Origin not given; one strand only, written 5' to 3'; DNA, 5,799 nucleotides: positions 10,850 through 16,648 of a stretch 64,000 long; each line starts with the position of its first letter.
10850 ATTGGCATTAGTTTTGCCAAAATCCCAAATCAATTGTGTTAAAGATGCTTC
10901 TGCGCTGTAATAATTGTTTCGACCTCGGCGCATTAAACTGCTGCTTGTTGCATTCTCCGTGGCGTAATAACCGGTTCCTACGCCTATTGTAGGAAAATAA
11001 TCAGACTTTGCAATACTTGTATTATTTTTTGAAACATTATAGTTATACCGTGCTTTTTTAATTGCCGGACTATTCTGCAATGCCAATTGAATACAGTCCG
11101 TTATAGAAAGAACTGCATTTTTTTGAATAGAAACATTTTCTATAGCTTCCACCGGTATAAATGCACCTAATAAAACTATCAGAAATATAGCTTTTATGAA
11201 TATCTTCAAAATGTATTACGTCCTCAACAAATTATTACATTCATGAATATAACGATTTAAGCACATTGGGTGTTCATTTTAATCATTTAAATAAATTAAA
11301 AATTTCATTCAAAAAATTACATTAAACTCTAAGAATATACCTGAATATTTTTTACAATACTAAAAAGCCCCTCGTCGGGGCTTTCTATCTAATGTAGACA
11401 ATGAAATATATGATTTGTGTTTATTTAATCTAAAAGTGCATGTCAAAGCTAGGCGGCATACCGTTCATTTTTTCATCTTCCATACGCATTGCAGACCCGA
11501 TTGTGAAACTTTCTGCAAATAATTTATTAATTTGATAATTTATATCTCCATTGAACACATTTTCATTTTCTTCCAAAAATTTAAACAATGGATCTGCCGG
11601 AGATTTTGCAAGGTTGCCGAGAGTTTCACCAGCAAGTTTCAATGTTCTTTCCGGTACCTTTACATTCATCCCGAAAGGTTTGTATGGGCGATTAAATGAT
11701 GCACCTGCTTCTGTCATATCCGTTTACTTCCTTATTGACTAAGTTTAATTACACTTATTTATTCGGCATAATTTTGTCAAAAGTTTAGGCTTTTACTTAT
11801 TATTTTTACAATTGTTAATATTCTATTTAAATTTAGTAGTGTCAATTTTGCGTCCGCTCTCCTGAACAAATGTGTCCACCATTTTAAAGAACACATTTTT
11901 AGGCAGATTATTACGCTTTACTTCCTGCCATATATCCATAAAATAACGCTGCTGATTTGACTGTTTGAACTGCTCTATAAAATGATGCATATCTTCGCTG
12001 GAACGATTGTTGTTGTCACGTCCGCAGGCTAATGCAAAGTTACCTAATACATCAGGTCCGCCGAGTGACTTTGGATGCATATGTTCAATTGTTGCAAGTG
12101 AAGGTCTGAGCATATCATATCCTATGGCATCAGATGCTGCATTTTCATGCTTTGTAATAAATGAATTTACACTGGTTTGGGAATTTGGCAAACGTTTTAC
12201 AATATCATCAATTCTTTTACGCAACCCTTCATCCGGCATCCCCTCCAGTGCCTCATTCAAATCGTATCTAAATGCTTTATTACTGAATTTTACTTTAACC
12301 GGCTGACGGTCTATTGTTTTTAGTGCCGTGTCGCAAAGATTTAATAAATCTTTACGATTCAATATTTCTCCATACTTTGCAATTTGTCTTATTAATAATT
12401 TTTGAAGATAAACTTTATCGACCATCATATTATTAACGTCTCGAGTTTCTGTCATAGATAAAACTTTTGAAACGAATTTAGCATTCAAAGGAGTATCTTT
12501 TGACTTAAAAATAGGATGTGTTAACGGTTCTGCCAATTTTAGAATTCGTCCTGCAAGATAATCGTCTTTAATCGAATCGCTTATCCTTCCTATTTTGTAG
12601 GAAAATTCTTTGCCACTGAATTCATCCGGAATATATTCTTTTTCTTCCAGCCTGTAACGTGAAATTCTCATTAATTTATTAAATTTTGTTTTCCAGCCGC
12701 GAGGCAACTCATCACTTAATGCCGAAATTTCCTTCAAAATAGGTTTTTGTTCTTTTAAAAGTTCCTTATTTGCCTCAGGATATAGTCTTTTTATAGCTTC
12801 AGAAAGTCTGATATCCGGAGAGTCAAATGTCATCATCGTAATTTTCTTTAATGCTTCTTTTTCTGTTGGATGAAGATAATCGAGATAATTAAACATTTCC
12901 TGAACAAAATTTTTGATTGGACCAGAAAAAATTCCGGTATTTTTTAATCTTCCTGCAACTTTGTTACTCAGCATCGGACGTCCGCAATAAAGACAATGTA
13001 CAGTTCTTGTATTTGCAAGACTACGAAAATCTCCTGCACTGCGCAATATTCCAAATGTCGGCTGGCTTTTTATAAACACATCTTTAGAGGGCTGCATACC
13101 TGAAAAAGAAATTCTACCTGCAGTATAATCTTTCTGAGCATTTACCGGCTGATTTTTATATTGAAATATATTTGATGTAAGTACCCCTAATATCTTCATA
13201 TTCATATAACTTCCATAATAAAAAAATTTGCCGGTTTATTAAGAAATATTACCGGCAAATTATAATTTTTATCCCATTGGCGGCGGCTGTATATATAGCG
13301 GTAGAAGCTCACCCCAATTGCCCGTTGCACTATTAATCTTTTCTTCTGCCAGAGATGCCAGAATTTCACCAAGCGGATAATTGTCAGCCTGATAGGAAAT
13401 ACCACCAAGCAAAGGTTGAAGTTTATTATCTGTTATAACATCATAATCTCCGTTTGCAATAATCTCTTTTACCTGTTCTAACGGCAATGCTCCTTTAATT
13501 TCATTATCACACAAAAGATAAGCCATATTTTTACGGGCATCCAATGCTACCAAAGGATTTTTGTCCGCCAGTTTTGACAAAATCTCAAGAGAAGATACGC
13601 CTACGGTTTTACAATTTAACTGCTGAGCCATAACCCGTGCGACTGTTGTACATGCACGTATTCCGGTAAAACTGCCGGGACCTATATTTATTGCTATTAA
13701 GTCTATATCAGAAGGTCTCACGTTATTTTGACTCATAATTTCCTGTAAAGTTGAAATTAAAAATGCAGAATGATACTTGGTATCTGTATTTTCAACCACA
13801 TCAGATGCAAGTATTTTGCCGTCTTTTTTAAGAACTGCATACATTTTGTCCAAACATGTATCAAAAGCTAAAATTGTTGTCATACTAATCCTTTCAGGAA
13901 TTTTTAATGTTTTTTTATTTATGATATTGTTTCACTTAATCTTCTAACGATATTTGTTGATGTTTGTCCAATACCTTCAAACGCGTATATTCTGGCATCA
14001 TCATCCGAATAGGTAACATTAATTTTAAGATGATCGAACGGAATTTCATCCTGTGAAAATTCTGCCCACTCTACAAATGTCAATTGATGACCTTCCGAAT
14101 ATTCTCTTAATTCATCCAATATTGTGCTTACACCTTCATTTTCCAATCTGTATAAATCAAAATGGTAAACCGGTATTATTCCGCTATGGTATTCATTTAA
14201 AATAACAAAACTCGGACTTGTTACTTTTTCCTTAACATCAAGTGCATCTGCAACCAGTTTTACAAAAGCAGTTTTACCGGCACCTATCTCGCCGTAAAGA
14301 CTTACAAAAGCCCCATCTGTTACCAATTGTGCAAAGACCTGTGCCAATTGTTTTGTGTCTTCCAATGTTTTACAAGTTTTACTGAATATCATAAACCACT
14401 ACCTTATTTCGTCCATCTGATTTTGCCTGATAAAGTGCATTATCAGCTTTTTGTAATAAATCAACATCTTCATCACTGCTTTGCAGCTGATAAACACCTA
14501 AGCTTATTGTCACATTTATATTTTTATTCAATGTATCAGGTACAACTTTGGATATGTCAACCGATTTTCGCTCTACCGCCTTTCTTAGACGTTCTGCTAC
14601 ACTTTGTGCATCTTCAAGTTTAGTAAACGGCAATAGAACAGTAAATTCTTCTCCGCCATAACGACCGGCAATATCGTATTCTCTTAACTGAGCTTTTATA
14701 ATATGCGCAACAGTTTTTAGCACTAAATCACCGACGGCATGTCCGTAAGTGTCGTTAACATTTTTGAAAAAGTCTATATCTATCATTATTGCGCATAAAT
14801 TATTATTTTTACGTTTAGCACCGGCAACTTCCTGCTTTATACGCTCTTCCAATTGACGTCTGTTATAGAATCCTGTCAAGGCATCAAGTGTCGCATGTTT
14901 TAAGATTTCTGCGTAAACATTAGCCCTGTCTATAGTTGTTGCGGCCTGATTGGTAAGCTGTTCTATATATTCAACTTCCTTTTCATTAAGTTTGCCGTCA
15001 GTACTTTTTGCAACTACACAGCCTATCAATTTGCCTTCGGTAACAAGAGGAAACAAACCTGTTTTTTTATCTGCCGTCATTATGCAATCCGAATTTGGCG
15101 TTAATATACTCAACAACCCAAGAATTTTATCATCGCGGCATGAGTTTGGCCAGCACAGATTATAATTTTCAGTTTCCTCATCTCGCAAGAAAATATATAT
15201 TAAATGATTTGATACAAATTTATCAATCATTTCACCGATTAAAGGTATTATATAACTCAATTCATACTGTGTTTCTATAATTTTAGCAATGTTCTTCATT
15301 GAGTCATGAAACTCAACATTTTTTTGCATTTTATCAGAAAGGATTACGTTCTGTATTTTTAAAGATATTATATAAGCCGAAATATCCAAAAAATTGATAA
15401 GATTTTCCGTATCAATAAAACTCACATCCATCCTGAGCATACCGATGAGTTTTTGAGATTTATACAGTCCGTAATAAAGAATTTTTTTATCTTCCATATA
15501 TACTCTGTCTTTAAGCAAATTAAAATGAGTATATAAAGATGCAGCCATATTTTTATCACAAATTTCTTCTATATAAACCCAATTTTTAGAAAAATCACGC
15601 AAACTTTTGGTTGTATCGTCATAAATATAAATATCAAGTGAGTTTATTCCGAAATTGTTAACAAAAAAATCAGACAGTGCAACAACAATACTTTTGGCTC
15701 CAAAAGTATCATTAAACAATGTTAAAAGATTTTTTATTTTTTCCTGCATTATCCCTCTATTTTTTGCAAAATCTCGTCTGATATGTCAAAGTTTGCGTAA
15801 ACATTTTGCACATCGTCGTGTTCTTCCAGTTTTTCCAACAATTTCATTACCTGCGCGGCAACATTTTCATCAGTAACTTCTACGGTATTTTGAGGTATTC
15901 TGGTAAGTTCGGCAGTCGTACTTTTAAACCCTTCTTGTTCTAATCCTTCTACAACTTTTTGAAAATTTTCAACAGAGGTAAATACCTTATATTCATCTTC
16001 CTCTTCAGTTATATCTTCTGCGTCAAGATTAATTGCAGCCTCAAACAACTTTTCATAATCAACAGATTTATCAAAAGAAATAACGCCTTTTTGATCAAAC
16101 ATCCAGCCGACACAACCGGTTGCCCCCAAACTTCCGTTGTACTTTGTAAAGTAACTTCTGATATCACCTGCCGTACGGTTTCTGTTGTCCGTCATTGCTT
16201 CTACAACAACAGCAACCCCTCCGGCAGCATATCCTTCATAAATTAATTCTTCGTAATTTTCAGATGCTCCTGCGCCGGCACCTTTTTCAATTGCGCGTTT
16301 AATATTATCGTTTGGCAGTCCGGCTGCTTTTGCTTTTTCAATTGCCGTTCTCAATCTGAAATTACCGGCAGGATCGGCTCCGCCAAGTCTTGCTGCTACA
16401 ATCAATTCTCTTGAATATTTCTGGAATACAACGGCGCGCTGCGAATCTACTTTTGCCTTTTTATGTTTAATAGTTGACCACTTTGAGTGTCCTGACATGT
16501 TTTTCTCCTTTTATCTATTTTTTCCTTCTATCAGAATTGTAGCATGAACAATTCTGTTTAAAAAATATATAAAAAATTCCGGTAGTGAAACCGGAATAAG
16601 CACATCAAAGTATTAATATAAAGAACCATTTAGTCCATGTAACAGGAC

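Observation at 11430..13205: Terminator-bounded pair: 460-aa protein with a split HNH-like nuclease signature followed by a 95-aa protein (toxin/immunity-like layout)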

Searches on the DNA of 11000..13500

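Call 67: search_rna_families(source=window, start=11000, end=13500, threshold=evalue, max_evalue=1)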
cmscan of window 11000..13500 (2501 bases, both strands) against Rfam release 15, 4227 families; matches with E-value up to 1: 0.
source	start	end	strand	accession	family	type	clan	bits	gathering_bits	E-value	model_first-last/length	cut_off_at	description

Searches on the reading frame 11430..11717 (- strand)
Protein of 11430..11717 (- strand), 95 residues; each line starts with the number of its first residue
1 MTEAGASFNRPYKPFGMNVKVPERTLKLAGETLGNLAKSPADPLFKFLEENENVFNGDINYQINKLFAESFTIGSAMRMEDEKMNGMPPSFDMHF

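Call 3: search_protein_families(library=pfam, proteins=[window:11430-11717:-], max_evalue=1)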
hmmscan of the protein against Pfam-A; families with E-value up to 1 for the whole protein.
window:11430-11717:- (95 aa): 0 families

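Call 4: search_protein_families(library=ncbifam, proteins=[window:11430-11717:-], max_evalue=1)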
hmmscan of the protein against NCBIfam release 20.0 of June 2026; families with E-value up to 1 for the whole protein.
window:11430-11717:- (95 aa): 0 families

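Call 15: find_homologous_proteins(query=window:11430-11717:-)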
Query window:11430-11717:- (95 aa): 304 proteins with E <= 0.001 among 306 candidates; the best 120 are listed.
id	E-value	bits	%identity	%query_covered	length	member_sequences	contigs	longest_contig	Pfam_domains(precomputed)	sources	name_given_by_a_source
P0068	2.6e-56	205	99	100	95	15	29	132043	-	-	-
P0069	6.2e-54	198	96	100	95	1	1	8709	-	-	-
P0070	1.6e-53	196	96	100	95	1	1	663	-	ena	-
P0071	1.8e-49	184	87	100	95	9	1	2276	-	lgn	-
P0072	7.6e-49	181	85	100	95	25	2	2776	-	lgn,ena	-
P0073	1.8e-48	180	86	100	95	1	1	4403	-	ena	-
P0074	1.8e-48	180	86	100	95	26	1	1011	-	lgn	-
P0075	3.8e-48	179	83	100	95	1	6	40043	-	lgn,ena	-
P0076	4.2e-48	179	86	100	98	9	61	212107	-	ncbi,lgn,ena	-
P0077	5.8e-48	179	85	100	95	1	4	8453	-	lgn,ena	-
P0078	6.9e-48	178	85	100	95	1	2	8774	-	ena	-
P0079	7.8e-48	178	83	100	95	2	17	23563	-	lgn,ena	-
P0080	1.3e-47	178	82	100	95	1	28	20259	-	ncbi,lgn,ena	-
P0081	1.7e-47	177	84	100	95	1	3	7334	-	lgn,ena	-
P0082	3.8e-47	176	83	100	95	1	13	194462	-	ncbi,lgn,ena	-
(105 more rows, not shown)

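Call 16: search_protein_families(library=padloc, proteins=[window:11430-11717:-], max_evalue=1)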
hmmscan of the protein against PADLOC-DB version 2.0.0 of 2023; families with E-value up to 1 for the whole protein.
window:11430-11717:- (95 aa): 0 families

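Call 52: predict_structure(alignment_id=A3)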
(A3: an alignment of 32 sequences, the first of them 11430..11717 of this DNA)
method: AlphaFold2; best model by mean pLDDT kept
length: 95 residues; sequences in the alignment: 32
mean_pLDDT: 56.5   pTM: 0.23
mean pLDDT of the five models: 56.5, 55.7, 52.3, 46.6, 39.7
residues with pLDDT >= 90: 0; 70-90: 2; 50-70: 72; < 50: 21
segments of 3 or more residues with pLDDT < 50: 1-12, 14-17
pLDDT, mean of each block of 10 residues (from residue 1): 43 49 53 52 59 57 63 65 67 58
secondary structure, 60 per line:
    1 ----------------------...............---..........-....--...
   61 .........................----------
elements in order: H23-37 H41-50 H52-55 H58-85

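Call 63: search_protein_families(library=phrogs, proteins=[window:11430-11717:-], max_evalue=0.1)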
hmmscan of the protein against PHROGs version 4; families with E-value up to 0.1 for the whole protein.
window:11430-11717:- (95 aa): 0 families

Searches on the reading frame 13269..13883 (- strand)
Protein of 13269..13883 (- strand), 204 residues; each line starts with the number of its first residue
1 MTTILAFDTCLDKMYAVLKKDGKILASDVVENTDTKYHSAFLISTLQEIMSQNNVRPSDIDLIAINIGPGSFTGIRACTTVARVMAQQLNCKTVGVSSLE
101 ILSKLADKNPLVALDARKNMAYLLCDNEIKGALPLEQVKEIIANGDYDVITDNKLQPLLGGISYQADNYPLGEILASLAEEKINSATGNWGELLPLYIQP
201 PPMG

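Call 65: search_protein_families(library=pfam, proteins=[window:13269-13883:-], max_evalue=0.00001)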
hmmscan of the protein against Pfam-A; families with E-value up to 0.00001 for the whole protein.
window:13269-13883:- (204 aa): 1 family
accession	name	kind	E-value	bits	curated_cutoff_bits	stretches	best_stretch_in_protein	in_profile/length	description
PF00814.31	TsaD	-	1.5e-17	64.6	24.8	1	35-126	26-123/264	tRNA N6-adenosine threonylcarbamoyltransferase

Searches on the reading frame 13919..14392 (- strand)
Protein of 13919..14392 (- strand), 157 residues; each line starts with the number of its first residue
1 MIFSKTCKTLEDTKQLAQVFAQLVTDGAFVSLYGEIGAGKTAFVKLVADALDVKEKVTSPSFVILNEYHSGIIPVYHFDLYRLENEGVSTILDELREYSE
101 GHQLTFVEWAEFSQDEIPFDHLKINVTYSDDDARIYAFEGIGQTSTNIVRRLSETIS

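Call 65: search_protein_families(library=pfam, proteins=[window:13919-14392:-], max_evalue=0.00001)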
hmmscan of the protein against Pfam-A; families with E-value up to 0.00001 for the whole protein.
window:13919-14392:- (157 aa): 1 family
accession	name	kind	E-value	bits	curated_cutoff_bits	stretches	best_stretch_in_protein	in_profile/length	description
PF02367.23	TsaE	-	9.1e-32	110.1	26.6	1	8-134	2-126/128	Threonylcarbamoyl adenosine biosynthesis protein TsaE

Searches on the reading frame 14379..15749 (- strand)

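Call 65: search_protein_families(library=pfam, proteins=[window:14379-15749:-], max_evalue=0.00001)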
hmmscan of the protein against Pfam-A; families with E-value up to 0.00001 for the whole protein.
window:14379-15749:- (456 aa): 1 family
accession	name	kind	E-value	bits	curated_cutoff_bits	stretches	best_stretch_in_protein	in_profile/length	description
PF00990.26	GGDEF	-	4.1e-47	160.4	23.8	1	286-449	1-161/161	Diguanylate cyclase, GGDEF domain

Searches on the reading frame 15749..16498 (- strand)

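Call 65: search_protein_families(library=pfam, proteins=[window:15749-16498:-], max_evalue=0.00001)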
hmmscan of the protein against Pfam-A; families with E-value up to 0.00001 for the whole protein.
window:15749-16498:- (249 aa): 2 families
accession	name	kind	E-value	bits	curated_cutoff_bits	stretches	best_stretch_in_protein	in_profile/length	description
PF01709.26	Transcrip_reg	-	1.6e-59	200.7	27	1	82-237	1-160/160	TACO1/YebC second and third domain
PF20772.2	TACO1_YebC_N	-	2.5e-31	108.4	36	1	5-75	1-72/73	TACO1/YebC protein N-terminal domain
